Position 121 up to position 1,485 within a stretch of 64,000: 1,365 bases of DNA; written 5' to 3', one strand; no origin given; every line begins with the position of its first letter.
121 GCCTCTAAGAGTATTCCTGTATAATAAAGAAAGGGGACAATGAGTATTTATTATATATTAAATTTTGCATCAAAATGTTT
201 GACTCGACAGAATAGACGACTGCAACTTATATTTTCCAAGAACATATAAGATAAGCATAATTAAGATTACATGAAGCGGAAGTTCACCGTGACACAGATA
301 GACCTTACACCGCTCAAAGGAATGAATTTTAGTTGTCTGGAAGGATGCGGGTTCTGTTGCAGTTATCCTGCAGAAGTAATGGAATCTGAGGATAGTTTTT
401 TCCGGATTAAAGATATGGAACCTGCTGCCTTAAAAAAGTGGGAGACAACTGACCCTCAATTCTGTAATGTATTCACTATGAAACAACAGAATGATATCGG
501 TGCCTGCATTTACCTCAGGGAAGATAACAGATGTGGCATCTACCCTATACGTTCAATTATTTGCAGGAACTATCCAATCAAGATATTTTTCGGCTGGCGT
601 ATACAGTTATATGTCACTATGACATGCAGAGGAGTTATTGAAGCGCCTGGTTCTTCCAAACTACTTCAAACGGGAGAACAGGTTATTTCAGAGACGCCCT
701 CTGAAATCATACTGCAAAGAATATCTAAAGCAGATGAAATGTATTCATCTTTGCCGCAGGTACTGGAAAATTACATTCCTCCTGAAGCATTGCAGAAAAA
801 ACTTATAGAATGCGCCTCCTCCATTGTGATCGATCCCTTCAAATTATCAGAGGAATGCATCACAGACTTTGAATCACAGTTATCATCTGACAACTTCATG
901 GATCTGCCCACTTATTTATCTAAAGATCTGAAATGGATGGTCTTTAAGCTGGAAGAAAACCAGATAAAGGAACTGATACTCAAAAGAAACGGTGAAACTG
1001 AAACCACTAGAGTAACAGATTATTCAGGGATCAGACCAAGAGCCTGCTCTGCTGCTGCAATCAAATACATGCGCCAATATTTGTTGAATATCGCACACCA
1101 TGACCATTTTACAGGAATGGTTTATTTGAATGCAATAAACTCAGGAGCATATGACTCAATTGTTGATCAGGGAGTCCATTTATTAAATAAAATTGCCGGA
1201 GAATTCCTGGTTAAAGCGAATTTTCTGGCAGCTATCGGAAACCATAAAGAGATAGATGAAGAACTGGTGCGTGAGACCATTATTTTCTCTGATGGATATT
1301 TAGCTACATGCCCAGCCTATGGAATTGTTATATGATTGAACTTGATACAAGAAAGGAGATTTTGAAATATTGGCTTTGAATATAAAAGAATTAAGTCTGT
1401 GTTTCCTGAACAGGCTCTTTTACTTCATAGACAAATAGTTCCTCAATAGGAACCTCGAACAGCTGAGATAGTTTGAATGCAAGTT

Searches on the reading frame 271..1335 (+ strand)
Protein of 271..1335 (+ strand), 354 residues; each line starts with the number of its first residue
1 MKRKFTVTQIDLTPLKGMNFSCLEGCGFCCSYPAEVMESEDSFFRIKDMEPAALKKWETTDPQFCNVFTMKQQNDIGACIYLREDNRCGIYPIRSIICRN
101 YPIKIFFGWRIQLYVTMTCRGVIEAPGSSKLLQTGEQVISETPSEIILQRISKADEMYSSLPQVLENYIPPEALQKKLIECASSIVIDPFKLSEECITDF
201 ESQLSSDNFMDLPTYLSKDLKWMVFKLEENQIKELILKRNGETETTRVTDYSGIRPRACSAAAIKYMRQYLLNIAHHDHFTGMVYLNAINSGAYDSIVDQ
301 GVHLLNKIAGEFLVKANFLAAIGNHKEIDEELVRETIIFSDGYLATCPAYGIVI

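Call 42: search_protein_families(library=pfam, proteins=[window:271-1335:+], max_evalue=0.001)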
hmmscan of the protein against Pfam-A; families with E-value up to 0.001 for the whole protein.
window:271-1335:+ (354 aa): 1 family
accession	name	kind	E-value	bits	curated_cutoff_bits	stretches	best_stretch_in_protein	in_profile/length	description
PF03692.20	CxxCxxCC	-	2.7e-07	31.6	23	1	22-104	2-72/85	Putative zinc- or iron-chelating domain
